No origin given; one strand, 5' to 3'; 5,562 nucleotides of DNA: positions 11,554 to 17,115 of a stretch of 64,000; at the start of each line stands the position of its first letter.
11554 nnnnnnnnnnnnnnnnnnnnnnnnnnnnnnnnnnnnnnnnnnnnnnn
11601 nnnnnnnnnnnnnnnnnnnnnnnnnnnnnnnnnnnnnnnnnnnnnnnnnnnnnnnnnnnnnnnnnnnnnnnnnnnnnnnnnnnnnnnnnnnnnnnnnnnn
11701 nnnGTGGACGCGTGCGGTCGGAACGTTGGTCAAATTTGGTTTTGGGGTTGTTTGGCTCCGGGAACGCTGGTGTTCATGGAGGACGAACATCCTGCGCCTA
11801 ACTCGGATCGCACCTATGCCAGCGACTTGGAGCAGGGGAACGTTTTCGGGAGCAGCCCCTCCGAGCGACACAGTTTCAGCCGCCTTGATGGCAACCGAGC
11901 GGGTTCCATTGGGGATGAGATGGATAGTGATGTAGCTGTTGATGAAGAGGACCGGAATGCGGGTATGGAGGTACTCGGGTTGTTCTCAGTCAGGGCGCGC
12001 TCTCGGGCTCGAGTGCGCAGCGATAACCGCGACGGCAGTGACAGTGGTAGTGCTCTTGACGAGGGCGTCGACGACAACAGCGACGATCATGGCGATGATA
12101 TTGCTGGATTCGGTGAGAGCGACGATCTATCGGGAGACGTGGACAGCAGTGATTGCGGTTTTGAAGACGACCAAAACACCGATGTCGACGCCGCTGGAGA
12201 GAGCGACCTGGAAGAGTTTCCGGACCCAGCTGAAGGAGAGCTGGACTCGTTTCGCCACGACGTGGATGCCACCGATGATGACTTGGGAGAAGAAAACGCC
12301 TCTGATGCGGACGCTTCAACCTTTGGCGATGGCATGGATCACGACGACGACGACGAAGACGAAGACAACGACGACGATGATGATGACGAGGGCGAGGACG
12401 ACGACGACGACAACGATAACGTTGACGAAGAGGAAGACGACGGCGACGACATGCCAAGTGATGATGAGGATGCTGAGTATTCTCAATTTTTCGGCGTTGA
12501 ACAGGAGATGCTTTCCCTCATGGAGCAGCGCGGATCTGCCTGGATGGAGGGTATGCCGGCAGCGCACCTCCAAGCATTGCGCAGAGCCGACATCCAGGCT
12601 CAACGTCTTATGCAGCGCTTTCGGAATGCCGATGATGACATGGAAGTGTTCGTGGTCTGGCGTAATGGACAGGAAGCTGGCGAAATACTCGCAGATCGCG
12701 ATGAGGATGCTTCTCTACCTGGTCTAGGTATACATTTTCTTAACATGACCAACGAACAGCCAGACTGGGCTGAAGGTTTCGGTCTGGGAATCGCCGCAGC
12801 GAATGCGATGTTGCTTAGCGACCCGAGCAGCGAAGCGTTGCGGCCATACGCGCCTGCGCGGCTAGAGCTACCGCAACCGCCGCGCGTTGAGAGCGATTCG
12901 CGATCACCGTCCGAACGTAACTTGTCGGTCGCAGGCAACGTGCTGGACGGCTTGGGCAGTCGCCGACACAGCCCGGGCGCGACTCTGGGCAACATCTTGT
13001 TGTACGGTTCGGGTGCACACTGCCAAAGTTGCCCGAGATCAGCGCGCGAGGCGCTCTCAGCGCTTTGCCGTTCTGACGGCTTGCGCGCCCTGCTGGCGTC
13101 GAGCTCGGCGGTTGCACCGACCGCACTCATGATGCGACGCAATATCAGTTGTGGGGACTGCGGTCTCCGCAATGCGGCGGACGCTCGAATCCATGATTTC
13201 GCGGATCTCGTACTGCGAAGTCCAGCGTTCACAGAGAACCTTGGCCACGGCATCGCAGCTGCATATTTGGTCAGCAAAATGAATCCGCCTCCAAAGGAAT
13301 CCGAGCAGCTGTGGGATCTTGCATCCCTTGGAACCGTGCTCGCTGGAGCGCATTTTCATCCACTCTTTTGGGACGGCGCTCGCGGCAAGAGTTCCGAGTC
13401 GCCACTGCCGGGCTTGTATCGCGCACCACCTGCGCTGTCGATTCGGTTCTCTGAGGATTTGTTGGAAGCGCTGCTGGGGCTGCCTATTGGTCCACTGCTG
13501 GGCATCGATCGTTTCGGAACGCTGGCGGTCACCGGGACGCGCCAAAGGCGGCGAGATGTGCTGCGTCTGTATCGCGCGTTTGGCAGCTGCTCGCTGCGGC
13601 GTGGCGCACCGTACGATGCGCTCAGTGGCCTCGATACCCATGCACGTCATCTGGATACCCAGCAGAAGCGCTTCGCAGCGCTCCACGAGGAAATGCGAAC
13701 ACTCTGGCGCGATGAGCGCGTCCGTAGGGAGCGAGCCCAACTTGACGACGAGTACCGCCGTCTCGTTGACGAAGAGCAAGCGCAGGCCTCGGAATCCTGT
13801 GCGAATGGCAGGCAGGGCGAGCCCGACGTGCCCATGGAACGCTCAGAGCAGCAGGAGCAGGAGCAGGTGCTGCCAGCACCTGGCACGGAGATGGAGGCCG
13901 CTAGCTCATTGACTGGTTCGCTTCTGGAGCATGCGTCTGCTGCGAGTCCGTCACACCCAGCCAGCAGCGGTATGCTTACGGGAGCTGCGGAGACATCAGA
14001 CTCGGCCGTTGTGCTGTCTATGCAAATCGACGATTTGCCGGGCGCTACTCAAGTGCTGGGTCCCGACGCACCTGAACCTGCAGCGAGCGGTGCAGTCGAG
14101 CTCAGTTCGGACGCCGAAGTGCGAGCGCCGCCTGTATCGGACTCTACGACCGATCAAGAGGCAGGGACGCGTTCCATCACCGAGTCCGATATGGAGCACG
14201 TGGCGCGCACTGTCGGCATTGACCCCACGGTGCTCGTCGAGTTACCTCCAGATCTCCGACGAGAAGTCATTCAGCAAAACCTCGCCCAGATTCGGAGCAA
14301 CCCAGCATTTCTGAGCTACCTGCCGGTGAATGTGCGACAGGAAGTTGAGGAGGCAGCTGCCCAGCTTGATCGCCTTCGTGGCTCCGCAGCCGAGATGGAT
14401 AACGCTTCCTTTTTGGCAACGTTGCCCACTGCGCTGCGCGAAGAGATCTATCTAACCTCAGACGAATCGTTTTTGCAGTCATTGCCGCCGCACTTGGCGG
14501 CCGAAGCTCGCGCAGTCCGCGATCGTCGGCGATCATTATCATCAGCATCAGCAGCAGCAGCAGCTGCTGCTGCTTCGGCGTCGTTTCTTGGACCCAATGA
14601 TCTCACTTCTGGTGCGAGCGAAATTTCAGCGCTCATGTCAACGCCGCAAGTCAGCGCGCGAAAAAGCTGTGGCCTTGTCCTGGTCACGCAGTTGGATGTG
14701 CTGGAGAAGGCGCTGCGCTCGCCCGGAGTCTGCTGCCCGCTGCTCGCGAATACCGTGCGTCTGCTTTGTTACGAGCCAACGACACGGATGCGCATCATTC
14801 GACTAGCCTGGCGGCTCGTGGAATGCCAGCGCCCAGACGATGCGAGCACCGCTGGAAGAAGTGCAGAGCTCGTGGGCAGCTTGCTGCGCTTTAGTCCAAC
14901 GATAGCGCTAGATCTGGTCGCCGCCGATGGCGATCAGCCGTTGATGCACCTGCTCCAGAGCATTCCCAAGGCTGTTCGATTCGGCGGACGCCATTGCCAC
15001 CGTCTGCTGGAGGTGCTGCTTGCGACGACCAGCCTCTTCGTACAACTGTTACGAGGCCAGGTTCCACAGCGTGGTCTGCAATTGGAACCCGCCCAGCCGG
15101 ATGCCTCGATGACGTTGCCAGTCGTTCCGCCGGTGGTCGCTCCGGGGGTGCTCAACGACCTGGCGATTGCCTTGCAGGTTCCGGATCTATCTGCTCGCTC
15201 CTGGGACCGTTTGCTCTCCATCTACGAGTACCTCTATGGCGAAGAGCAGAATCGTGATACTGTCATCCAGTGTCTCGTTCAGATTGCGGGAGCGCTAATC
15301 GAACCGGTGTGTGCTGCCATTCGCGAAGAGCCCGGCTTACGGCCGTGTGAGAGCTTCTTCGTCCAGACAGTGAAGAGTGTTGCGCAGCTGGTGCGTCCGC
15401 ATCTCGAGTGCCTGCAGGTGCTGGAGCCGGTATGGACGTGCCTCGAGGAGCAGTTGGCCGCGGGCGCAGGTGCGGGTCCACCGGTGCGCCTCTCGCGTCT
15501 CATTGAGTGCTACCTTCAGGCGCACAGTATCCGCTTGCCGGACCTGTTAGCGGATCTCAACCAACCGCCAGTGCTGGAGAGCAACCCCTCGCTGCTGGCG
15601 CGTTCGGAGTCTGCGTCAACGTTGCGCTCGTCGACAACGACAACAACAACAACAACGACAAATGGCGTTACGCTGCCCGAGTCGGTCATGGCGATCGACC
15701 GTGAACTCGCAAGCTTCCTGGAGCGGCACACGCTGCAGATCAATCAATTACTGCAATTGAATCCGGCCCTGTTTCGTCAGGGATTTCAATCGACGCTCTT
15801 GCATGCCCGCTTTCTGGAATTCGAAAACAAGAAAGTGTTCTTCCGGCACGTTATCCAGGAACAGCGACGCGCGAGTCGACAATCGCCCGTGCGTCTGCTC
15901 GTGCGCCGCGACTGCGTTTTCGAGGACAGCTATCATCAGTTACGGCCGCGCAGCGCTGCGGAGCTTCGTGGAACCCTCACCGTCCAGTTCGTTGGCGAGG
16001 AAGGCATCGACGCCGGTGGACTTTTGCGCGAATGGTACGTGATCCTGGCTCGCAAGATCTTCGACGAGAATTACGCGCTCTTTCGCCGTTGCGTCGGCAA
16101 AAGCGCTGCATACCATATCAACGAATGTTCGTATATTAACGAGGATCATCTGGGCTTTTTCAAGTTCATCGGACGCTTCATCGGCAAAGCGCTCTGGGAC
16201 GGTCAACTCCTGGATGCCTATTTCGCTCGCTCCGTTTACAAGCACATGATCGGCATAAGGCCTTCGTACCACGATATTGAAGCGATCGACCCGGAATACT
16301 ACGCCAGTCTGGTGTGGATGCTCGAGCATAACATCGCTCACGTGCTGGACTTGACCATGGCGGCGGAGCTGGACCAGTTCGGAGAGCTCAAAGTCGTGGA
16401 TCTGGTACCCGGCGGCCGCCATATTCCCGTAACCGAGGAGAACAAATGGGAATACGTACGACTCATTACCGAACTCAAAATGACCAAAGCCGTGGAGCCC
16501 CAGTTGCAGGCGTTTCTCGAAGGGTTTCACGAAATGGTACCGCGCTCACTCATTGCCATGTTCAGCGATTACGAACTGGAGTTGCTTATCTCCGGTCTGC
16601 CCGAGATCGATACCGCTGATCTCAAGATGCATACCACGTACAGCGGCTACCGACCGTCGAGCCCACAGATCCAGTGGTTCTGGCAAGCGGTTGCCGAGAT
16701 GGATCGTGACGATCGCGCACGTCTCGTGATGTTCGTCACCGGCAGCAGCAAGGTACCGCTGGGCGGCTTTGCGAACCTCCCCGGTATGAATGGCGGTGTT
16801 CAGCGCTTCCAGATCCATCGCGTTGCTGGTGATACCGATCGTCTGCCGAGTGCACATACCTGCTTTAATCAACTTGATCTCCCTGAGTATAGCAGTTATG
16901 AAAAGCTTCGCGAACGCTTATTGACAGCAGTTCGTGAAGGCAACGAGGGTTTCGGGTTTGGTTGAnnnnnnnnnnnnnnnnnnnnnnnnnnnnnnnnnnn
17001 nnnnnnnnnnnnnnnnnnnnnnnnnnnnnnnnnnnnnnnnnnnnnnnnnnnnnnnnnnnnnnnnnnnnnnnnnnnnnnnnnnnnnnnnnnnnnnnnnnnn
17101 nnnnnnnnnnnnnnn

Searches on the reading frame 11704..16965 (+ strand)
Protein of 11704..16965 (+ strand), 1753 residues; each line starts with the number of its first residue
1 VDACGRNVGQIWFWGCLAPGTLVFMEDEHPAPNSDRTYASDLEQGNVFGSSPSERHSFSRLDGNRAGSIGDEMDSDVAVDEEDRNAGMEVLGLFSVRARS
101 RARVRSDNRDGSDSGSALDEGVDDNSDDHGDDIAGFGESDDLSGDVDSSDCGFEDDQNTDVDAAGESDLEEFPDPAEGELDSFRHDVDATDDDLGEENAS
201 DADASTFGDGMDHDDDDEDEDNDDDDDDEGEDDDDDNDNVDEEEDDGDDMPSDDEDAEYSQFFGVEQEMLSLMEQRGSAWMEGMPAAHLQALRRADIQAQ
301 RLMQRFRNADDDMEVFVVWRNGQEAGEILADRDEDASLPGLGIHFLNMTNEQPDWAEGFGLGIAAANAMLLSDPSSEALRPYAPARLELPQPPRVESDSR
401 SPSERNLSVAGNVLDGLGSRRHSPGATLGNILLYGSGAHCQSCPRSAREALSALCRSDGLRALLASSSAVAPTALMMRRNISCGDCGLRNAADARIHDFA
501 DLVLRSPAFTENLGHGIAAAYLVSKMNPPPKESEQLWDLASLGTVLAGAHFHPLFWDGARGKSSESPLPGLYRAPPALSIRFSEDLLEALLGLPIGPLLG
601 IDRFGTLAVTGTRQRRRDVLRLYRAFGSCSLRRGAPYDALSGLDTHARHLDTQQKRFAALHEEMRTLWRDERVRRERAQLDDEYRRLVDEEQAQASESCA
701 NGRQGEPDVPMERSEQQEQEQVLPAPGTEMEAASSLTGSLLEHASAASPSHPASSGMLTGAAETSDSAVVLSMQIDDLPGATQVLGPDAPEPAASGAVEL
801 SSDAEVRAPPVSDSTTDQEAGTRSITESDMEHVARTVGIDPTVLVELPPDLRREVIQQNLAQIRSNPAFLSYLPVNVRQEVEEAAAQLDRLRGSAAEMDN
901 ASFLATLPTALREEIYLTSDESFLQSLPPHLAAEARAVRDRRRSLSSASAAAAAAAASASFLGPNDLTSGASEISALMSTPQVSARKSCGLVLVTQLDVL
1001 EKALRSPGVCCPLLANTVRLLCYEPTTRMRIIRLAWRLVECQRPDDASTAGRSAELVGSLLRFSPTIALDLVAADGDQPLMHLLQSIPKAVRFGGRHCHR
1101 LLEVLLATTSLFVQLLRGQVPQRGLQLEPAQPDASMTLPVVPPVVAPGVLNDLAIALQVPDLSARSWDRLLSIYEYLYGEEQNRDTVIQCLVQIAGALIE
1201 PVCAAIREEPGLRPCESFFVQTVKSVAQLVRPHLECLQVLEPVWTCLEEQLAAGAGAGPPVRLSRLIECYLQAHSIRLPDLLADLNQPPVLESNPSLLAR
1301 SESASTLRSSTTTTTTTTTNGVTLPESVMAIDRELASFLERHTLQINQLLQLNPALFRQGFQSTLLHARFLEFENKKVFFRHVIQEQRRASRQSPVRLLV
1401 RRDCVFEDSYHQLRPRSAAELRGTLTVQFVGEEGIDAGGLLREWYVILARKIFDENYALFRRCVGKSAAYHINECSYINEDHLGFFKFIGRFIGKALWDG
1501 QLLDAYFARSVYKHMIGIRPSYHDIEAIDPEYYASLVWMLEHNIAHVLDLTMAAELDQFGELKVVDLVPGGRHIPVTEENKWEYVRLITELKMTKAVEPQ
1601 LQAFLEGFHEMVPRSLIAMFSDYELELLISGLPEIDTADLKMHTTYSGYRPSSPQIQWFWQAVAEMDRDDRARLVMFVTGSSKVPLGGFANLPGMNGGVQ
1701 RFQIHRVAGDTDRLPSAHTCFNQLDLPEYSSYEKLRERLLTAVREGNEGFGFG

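Call 5: search_protein_families(library=pfam, proteins=[window:11704-16965:+], max_evalue=0.01)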
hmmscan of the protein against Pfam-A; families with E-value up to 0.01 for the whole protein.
window:11704-16965:+ (1753 aa): 2 families
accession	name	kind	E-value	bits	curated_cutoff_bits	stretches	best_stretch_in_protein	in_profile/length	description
PF00632.30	HECT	-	5.2e-95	319.1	23.9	1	1448-1752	3-305/306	HECT-domain (ubiquitin-transferase)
PF14377.11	UBM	-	1e-15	56.9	23.3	2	895-925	6-35/35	Ubiquitin binding region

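Call 9: search_solved_structures(query=window:11704-16965:+, max_evalue=0.001)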
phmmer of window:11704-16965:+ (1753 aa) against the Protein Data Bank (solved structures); distinct sequences matched with E-value up to 0.001: 77 (the best 60 are shown).
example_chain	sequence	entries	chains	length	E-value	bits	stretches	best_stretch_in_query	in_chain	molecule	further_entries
5lp8_B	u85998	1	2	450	3.6e-132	445.8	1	1334-1752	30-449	E3 ubiquitin-protein ligase HUWE1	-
9plr_A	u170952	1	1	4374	1.2e-130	440.7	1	1327-1752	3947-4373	E3 ubiquitin-protein ligase HUWE1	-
7jq9_A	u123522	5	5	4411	1.2e-130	440.7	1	1327-1752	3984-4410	E3 ubiquitin-protein ligase HUWE1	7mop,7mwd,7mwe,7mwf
9plq_A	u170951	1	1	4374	3e-129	436.1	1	1327-1752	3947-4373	E3 ubiquitin-protein ligase HUWE1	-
3h1d_A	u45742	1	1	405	4.2e-129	435.6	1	1365-1752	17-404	E3 ubiquitin-protein ligase HUWE1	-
6xz1_A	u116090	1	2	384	5.3e-128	431.9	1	1372-1752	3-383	HECT, UBA and WWE domain containing 1, isoform CRA_a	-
3g1n_A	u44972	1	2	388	6.1e-126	425.1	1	1388-1752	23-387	E3 ubiquitin-protein ligase HUWE1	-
9egk_A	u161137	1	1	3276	1.1e-119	404.4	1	1316-1752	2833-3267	E3 ubiquitin-protein ligase TOM1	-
9mhp_A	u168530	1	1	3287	1.1e-119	404.4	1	1316-1752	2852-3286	E3 ubiquitin-protein ligase TOM1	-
9eld_A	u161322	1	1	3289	1.1e-119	404.4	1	1316-1752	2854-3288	E3 ubiquitin-protein ligase TOM1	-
9dns_A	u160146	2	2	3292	1.1e-119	404.4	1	1316-1752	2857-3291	E3 ubiquitin-protein ligase TOM1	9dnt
7nh1_A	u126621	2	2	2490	2.8e-119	403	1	1337-1752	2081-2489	E3 ubiquitin-protein ligase HUWE1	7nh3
7bii_A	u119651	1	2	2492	5.2e-118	398.8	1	1337-1752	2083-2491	E3 ubiquitin-protein ligase HUWE1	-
9cmr_A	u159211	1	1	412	3.7e-117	396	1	1338-1746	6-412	E3 ubiquitin-protein ligase TOM1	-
8q0n_B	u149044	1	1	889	1.8e-100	340.7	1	1398-1750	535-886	E3 ubiquitin-protein ligase HACE1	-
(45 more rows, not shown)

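Call 13: find_homologous_proteins(query=window:11773-16965:+, max_evalue=1e-50)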
Query window:11773-16965:+ (1730 aa): 4 proteins with E <= 1e-50 among 8000 candidates.
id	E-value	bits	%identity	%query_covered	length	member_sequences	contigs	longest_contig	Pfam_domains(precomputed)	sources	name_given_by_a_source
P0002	0.0e+0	3893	100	100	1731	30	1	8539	PF00632.31,PF14377.12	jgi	jgi:hypothetical protein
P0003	0.0e+0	2405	40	9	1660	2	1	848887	PF00632.31,PF14377.12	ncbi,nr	ncbi:hypothetical protein CCYA_CCYA02G0489 [Cyanidiococcus yangmingshanensis]|nr:hypothetical protei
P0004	3.7e-125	438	46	25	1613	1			PF00632.31,PF14377.12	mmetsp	mmetsp:Transcript_10348/g.20954 ORF Transcript_10348/g.20954 Transcript_10348/m.20954 type:complete 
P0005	5.9e-125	437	46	24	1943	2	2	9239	PF00632.31,PF14377.12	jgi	-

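Call 14: find_encoding_contigs(protein=P0003, flank=10000, max_places=3)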
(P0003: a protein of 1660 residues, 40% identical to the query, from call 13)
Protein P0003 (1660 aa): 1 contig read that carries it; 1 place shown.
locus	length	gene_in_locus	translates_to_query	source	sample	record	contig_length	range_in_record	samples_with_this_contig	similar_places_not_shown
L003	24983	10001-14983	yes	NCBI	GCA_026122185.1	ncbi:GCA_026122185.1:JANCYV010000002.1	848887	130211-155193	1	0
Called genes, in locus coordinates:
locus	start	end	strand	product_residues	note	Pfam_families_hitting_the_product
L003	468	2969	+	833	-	PF06839:Zn_ribbon_GRF, PF00176:SNF2-rel_dom, PF04851:ResIII (weak), PF00271:Helicase_C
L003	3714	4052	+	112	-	-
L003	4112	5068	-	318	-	PF00153:Mito_carr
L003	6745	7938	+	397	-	PF01073:3Beta_HSD, PF01370:Epimerase, PF02719:Polysacc_synt_2 (weak), PF04321:RmlD_sub_bind, PF16363:GDP_Man_Dehyd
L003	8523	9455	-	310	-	PF03095:PTPA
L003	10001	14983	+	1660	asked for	PF14377:UBM, PF00632:HECT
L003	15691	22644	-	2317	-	-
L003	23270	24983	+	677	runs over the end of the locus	PF21329:CYP38_PsbQ-like (weak), PF00160:Pro_isomerase (weak)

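Call 15: find_encoding_contigs(protein=P0005, flank=10000, max_places=3)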
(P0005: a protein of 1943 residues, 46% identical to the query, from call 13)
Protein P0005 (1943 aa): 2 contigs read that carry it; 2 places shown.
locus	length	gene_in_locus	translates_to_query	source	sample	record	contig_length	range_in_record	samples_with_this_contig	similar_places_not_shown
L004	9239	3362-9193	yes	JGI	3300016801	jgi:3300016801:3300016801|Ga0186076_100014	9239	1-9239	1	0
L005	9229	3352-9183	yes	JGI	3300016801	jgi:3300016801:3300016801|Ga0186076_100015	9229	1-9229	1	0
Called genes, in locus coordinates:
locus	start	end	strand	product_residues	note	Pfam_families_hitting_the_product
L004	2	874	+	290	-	?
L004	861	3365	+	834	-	-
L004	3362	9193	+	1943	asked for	PF14377:UBM (weak), PF00632:HECT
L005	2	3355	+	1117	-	?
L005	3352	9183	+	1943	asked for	PF14377:UBM (weak), PF00632:HECT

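Call 33: search_protein_families(library=pfam, proteins=[L003:15691-22644:-, L005:2-3355:+, P0005], max_evalue=0.1)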
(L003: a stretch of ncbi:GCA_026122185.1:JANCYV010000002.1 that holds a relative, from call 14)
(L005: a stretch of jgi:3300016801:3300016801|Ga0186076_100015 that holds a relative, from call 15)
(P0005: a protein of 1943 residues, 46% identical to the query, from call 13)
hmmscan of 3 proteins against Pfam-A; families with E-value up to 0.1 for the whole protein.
L003:15691-22644:- (2317 aa): 2 families
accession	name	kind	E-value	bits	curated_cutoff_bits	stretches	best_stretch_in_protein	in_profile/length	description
PF06025.17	DUF913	-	0.0005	19.6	24.7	1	730-820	106-198/382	Domain of Unknown Function (DUF913)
PF25500.1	DUF7913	-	0.046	14.3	27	0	1853-1893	13-53/120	Domain of unknown function (DUF7913)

L005:2-3355:+ (1117 aa): 2 families
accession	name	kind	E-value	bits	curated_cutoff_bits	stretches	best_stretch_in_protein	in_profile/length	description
PF22562.2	UBA_7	-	1.3e-06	28.6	27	1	276-314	3-41/48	UBA-like domain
PF00627.37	UBA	-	0.00088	19.5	22.4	1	276-309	4-36/37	UBA/TS-N domain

P0005 (1943 aa): 2 families
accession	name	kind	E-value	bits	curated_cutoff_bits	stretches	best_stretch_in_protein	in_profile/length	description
PF00632.30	HECT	-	5.2e-96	322.3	23.9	1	1637-1942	2-305/306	HECT-domain (ubiquitin-transferase)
PF14377.11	UBM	-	7.5e-14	51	23.3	2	883-915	3-34/35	Ubiquitin binding region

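Call 72: search_protein_families(library=pfam, proteins=[L003:20425-22644:-], max_evalue=10)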
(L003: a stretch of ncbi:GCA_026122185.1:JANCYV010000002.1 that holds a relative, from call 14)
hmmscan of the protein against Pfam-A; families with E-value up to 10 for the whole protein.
L003:20425-22644:- (740 aa): 1 family
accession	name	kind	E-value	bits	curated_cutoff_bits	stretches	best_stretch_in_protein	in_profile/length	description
PF03710.21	GlnE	-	0.21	11.4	24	1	613-665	63-115/252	Glutamate-ammonia ligase adenylyltransferase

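Call 95: search_solved_structures(query=A8, max_evalue=0.01, show_alignments=0)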
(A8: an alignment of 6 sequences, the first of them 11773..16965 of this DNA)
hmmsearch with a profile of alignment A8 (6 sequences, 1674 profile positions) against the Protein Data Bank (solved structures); distinct sequences matched with E-value up to 0.01: 80 (the best 60 are shown).
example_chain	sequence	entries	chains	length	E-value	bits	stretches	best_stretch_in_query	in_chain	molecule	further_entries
7jq9_A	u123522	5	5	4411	3.3e-223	747.7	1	622-1673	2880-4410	E3 ubiquitin-protein ligase HUWE1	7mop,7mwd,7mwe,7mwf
9plr_A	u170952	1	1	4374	4.1e-223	747.4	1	622-1673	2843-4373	E3 ubiquitin-protein ligase HUWE1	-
9plq_A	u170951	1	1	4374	4e-221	740.8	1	622-1673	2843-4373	E3 ubiquitin-protein ligase HUWE1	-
5lp8_B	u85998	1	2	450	6.8e-194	650.5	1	1254-1673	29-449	E3 ubiquitin-protein ligase HUWE1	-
3h1d_A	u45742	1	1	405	4.8e-186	624.5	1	1287-1673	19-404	E3 ubiquitin-protein ligase HUWE1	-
6xz1_A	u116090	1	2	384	1.4e-185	623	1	1293-1673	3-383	HECT, UBA and WWE domain containing 1, isoform CRA_a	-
9egk_A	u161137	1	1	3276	5.7e-185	620.9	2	1058-1673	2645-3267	E3 ubiquitin-protein ligase TOM1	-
9mhp_A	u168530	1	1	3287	5.8e-185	620.9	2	1058-1673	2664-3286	E3 ubiquitin-protein ligase TOM1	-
9eld_A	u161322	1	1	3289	5.8e-185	620.9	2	1058-1673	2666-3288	E3 ubiquitin-protein ligase TOM1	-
9dns_A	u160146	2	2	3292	5.9e-185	620.9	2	1058-1673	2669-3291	E3 ubiquitin-protein ligase TOM1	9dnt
3g1n_A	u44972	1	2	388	8.9e-180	603.7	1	1305-1673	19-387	E3 ubiquitin-protein ligase HUWE1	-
9cmr_A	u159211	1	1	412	1.6e-172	579.7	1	1259-1667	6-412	E3 ubiquitin-protein ligase TOM1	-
7nh1_A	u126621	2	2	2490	7.2e-164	551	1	1258-1674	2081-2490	E3 ubiquitin-protein ligase HUWE1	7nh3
7bii_A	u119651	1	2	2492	5.7e-162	544.7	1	1258-1674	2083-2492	E3 ubiquitin-protein ligase HUWE1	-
4lcd_A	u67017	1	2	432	1.4e-141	477.1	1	1297-1667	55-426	E3 ubiquitin-protein ligase RSP5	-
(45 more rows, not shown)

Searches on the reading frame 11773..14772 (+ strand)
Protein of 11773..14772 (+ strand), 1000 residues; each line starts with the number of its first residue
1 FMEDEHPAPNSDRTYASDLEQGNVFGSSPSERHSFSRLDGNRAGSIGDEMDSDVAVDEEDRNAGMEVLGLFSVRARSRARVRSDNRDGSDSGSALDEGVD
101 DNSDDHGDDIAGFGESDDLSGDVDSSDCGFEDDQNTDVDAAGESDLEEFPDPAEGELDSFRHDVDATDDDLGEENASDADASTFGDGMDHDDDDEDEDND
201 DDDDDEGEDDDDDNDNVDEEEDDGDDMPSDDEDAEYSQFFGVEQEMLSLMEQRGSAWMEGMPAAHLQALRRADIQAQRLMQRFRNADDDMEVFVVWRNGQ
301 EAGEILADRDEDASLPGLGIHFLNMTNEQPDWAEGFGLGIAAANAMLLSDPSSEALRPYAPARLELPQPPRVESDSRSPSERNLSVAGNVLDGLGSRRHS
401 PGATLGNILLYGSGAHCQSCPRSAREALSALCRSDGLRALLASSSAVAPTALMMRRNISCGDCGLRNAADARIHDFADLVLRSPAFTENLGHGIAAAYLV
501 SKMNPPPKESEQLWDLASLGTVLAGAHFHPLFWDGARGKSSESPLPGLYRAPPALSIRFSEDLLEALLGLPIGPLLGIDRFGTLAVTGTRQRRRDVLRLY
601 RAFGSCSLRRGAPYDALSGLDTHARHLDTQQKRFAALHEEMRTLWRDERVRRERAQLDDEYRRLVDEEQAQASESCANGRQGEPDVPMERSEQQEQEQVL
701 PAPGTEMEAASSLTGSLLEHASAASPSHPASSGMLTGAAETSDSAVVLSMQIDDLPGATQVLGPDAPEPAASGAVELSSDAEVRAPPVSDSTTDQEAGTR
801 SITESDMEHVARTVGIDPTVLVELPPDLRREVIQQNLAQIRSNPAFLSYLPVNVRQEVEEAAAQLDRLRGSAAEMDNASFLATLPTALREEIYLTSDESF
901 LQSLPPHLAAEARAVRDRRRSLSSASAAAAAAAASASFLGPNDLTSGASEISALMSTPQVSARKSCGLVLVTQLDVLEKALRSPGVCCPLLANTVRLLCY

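Call 72: search_protein_families(library=pfam, proteins=[window:11773-14772:+], max_evalue=10)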
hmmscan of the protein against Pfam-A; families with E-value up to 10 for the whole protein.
window:11773-14772:+ (1000 aa): 4 families
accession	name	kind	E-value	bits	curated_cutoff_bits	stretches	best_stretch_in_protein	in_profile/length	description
PF14377.11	UBM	-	2e-16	59.2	23.3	2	872-902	6-35/35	Ubiquitin binding region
PF07941.16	K_channel_TID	-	0.052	14.5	25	1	909-937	21-51/75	Potassium channel Kv1.4 tandem inactivation domain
PF17650.6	RACo_linker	-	0.2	11.9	26.2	0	876-915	26-65/86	RACo linker region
PF04999.18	FtsL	-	0.58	10.7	22.9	1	645-676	42-73/97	Cell division protein FtsL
